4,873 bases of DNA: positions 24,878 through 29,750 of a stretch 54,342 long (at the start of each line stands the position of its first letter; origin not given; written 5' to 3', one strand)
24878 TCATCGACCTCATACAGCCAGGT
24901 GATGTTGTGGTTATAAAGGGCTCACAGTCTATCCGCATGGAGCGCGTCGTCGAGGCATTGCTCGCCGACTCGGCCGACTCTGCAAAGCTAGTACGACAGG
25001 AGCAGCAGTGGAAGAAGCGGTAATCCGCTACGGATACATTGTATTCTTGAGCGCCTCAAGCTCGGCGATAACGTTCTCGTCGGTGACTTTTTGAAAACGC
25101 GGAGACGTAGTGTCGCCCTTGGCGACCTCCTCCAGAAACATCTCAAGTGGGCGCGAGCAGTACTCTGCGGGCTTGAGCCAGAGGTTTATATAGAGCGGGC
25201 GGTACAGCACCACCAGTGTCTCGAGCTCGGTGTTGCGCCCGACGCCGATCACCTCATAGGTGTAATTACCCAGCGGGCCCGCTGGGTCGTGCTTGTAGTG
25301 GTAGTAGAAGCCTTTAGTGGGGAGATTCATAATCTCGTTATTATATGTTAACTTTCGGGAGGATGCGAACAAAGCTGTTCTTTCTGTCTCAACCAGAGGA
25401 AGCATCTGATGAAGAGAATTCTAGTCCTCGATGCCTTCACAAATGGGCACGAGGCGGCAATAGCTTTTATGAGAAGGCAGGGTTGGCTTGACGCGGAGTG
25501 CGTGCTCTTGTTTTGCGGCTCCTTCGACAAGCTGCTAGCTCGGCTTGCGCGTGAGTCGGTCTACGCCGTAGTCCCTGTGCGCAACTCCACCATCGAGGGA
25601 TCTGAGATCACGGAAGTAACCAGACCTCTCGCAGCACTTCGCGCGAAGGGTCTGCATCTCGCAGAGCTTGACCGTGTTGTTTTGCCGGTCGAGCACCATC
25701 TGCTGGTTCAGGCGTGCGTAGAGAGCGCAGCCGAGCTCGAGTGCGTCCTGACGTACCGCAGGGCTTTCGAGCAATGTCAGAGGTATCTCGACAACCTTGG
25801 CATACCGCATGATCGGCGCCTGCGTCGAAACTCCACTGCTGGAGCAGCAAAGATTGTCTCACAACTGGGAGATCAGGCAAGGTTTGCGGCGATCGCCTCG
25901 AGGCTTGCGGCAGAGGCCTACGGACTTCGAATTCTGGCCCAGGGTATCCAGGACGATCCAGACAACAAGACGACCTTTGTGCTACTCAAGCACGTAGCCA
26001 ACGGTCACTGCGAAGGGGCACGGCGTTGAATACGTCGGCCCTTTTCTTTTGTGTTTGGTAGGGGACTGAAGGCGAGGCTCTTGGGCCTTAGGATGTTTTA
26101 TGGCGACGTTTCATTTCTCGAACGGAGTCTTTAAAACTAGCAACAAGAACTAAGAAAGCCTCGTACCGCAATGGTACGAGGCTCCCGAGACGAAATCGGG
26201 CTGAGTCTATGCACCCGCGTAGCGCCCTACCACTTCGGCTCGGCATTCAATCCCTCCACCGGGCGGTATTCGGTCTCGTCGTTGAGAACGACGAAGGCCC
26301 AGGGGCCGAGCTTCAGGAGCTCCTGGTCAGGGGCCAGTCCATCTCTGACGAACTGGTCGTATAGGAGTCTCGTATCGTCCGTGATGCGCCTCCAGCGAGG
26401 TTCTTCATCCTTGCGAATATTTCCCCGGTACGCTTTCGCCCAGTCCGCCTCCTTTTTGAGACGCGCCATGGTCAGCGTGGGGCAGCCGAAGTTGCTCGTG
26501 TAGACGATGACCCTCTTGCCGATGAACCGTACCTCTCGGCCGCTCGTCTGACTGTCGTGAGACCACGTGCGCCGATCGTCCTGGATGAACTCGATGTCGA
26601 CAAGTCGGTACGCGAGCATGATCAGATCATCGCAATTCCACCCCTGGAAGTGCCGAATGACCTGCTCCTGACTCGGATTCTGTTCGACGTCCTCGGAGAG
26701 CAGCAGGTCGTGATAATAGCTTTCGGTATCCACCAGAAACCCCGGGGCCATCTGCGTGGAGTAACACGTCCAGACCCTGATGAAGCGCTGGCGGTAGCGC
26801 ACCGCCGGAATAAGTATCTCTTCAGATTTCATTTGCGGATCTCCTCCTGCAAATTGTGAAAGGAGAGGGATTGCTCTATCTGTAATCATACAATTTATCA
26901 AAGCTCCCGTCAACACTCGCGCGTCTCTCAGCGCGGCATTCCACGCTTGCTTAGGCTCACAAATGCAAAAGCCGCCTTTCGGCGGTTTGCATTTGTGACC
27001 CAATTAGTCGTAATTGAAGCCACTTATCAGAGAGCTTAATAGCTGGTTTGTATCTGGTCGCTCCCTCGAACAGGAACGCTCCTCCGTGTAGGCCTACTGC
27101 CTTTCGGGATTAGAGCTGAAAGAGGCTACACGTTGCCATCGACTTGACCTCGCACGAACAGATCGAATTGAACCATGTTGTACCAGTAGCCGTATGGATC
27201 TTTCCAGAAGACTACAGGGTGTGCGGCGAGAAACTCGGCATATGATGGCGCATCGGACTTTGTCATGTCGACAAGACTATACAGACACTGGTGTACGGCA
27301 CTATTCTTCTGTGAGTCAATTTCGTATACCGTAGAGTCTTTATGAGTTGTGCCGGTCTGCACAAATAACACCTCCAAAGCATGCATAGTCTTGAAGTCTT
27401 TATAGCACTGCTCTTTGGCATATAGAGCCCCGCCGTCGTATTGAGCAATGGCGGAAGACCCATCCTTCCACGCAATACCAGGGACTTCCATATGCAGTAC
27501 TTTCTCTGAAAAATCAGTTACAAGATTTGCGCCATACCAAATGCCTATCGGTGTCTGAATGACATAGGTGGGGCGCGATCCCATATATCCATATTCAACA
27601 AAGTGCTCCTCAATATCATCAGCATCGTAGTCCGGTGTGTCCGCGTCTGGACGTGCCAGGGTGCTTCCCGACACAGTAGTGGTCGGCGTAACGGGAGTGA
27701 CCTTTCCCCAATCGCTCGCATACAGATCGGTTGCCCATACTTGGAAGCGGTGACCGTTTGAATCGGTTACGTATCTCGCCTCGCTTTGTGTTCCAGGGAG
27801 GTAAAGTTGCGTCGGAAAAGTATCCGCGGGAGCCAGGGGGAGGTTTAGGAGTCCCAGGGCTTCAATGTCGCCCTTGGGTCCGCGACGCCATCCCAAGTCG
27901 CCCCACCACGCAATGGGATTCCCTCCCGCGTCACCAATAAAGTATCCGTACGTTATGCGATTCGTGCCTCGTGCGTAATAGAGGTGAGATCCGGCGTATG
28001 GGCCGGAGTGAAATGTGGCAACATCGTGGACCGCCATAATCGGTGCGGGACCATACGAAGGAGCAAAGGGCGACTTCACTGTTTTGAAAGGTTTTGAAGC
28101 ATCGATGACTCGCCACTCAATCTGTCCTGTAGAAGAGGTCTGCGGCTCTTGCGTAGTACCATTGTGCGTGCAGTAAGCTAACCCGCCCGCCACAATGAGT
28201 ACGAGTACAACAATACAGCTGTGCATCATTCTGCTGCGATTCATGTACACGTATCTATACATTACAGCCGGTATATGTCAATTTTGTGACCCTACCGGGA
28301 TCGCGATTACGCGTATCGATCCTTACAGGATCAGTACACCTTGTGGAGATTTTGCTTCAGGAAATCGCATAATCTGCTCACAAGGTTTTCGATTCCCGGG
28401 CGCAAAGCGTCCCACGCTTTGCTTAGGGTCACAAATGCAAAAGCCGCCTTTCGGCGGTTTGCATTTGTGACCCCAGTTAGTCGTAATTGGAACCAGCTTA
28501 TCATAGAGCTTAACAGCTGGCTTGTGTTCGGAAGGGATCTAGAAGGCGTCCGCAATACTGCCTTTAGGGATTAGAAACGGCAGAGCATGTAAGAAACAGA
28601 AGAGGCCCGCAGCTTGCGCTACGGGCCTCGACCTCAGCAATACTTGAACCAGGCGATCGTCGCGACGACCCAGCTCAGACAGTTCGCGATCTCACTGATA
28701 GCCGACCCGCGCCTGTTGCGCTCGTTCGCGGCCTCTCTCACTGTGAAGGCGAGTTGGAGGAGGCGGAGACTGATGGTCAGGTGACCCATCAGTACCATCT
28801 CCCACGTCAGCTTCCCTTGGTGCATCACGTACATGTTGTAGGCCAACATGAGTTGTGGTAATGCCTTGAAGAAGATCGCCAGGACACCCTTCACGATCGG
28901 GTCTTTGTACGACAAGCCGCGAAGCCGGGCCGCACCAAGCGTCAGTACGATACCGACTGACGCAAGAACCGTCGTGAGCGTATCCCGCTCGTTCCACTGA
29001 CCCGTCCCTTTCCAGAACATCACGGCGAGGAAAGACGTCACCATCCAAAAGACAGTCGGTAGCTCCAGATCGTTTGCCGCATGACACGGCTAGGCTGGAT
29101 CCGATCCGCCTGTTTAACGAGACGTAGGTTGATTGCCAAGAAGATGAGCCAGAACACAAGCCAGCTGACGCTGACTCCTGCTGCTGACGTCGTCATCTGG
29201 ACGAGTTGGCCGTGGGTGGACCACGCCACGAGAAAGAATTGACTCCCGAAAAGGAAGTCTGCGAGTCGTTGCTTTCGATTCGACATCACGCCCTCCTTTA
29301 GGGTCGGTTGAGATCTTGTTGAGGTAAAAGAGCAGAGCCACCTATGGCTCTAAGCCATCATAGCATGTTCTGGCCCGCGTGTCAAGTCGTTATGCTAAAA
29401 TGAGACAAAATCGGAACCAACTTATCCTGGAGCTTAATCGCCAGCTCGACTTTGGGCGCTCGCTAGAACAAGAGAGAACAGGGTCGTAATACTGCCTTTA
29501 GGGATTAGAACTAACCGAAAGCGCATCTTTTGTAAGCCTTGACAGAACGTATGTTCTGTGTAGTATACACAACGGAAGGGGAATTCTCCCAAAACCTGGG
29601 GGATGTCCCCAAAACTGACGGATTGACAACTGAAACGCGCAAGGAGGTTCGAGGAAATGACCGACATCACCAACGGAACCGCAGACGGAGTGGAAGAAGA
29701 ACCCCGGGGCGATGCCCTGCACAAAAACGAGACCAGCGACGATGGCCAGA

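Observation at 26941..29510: Three-copy intergenic repeat family carrying a short reading frame conserved through synonymous changes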

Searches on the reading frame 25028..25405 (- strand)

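Call 14: search_protein_families(library=pfam, proteins=[window:25028-25405:-], max_evalue=0.01)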
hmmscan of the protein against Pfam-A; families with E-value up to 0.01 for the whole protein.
window:25028-25405:- (125 aa): 1 family
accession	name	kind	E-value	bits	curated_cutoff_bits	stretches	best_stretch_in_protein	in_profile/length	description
PF07866.17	DUF1653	-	8e-13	49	23.5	1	33-106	2-62/62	Protein of unknown function (DUF1653)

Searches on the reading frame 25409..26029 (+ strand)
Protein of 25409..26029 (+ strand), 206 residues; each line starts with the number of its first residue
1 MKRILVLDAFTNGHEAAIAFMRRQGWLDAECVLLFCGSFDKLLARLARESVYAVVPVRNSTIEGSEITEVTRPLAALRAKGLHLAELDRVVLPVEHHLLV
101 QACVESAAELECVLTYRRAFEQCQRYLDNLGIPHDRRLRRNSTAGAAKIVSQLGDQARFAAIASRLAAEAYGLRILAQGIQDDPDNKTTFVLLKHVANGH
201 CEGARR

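Call 14: search_protein_families(library=pfam, proteins=[window:25409-26029:+], max_evalue=0.01)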
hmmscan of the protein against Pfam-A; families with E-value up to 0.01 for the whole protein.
window:25409-26029:+ (206 aa): 1 family
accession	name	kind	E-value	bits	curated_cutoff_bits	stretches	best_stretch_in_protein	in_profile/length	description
PF00800.23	PDT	-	1e-29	104.1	25.2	1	10-195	8-178/181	Prephenate dehydratase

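Call 31: find_encoding_contigs(protein=window:25409-26029:+, flank=10000, max_places=10)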
Protein window:25409-26029:+ (206 aa): 2 contigs read that carry it; 2 places shown.
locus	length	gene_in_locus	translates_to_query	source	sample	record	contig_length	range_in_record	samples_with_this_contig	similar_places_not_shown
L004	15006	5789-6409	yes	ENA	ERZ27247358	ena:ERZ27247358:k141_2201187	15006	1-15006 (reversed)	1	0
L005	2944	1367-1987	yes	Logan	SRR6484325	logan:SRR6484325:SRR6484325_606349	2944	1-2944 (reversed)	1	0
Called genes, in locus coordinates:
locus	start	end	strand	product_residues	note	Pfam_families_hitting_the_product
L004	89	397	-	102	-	-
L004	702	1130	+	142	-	PF02381:MraZ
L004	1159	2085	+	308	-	PF01795:Methyltransf_5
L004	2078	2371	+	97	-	-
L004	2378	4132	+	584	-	PF03717:PBP_dimer (weak), PF00905:Transpeptidase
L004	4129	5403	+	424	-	PF08245:Mur_ligase_M, PF02875:Mur_ligase_C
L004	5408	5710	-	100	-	PF07866:DUF1653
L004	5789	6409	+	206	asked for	PF00800:PDT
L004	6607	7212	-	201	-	-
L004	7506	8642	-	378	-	-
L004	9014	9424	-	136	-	-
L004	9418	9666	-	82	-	-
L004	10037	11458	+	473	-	-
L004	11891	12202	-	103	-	-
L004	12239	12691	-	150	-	PF09424:YqeY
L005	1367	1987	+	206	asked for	PF00800:PDT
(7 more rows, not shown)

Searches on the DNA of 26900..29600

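Call 72: search_rna_families(source=window, start=26900, end=29600, threshold=evalue, max_evalue=10, show_alignments=3)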
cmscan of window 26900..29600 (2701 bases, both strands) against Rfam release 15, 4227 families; matches with E-value up to 10: 4.
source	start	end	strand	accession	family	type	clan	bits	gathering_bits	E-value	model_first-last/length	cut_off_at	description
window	28594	28646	-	RF02353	BjrC68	Gene; sRNA;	-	27.1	39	0.00031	1-82/82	no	Bradyrhizobiaceae sRNA BjrC68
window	28200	28291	+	RF01201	snR40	Gene; snRNA; snoRNA; CD-box;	CL00054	19.9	50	0.9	1-93/93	no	Small nucleolar RNA snR40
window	29146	29201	-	RF01516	v-snoRNA-1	Gene; snRNA; snoRNA; CD-box;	-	16.3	75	4.8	1-65/65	no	Human herpesvirus 1 small nucleolar RNA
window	26966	27027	-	RF01399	isrQ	Gene; sRNA;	-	15.4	50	9.3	1-162/162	no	isrQ Hfq binding RNA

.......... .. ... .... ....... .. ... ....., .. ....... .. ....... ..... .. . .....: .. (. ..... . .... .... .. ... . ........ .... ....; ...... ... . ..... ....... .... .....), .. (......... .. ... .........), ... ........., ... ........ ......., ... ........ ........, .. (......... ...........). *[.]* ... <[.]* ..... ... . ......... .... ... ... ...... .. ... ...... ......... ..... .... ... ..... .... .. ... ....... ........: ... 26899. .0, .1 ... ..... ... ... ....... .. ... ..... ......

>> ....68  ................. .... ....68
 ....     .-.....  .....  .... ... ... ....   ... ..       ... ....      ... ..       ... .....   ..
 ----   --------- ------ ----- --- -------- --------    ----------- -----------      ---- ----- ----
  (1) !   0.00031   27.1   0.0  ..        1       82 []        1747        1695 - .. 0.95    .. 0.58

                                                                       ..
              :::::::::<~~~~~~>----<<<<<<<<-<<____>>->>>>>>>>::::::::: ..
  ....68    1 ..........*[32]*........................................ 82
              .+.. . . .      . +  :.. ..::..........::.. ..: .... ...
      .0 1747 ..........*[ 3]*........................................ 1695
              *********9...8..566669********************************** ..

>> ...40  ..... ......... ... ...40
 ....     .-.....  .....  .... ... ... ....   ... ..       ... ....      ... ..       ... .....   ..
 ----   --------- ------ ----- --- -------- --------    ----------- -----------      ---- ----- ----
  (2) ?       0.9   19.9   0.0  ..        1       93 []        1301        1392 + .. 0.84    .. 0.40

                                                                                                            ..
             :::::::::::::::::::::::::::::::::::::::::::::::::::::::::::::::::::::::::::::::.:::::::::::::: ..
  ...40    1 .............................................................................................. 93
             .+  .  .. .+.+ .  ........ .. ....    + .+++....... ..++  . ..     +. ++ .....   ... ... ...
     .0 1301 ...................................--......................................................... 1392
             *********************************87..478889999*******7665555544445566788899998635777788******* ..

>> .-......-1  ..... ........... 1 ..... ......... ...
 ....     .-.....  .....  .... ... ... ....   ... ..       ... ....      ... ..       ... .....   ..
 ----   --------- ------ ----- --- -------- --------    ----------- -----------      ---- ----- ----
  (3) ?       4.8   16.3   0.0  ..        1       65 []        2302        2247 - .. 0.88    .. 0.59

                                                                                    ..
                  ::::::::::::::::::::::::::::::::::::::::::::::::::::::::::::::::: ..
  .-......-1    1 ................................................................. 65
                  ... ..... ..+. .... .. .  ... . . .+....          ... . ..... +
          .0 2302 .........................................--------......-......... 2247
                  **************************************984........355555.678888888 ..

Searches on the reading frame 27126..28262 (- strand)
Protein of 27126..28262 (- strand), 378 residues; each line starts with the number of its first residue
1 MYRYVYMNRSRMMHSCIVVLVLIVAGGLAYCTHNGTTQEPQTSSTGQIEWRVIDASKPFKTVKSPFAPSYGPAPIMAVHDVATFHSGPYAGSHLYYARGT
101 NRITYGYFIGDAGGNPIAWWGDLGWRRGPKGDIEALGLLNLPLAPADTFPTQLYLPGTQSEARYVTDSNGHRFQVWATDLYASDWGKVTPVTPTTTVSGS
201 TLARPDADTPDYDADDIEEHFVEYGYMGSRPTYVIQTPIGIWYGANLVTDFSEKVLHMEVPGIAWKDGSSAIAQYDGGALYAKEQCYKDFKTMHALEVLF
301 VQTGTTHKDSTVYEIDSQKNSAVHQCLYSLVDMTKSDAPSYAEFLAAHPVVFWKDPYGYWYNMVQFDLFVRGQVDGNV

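Call 14: search_protein_families(library=pfam, proteins=[window:27126-28262:-], max_evalue=0.01)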
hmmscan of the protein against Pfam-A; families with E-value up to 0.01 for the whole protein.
window:27126-28262:- (378 aa): 0 families

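Call 16: find_encoding_contigs(protein=window:27126-28262:-, flank=10000, max_places=10)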
Protein window:27126-28262:- (378 aa): 1 contig read that carries it; 1 place shown.
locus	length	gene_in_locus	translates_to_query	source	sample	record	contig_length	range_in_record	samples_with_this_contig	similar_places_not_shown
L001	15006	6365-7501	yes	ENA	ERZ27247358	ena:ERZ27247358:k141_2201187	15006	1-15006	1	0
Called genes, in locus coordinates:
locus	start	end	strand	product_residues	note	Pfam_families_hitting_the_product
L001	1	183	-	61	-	?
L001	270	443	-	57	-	-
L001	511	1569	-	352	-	PF02646:RmuC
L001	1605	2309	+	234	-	PF00483:NTP_transferase, PF01128:IspD (weak), PF12804:NTP_transf_3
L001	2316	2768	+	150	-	PF09424:YqeY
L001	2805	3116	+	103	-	-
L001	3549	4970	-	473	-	-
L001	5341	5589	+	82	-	-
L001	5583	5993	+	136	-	-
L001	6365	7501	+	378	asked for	-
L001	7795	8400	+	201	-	-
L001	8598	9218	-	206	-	PF00800:PDT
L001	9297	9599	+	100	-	PF07866:DUF1653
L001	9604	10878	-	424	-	PF08245:Mur_ligase_M, PF02875:Mur_ligase_C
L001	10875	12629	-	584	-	PF03717:PBP_dimer (weak), PF00905:Transpeptidase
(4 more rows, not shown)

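Call 35: find_homologous_proteins(query=window:27126-28262:-, max_evalue=0.001)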
Query window:27126-28262:- (378 aa): 2 proteins with E <= 0.001 among 1610 candidates.
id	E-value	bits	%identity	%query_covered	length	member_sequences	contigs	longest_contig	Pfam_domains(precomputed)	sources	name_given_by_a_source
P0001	7.0e-260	880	100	98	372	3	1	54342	-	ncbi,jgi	ncbi:MAG: hypothetical protein WC030_00160 [Candidatus Paceibacterota bacterium]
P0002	3.9e-101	357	50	90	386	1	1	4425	-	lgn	-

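Call 36: find_encoding_contigs(protein=P0002, flank=10000)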
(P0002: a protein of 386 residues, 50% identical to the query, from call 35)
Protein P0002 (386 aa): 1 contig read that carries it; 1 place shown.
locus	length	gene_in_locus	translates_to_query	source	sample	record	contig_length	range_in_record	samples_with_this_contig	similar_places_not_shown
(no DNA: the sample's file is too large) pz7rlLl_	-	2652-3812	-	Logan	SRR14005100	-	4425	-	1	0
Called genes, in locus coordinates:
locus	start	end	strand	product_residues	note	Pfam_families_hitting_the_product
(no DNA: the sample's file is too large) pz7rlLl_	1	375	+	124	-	?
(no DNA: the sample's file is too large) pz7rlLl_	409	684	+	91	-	-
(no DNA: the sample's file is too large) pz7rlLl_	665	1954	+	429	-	PF13200:DUF4015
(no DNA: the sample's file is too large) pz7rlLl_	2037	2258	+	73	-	-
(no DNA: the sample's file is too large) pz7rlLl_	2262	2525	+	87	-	-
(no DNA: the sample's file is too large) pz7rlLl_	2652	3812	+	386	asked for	-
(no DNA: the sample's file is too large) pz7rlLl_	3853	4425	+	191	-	?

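Call 61: search_protein_families(library=ncbifam, proteins=[window:27126-28262:-], max_evalue=1)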
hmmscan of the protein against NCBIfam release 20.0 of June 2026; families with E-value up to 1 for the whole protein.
window:27126-28262:- (378 aa): 0 families

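Call 78: search_protein_families(library=phrogs, proteins=[window:27126-28262:-], max_evalue=0.1)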
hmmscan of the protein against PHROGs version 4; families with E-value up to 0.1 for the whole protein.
window:27126-28262:- (378 aa): 0 families
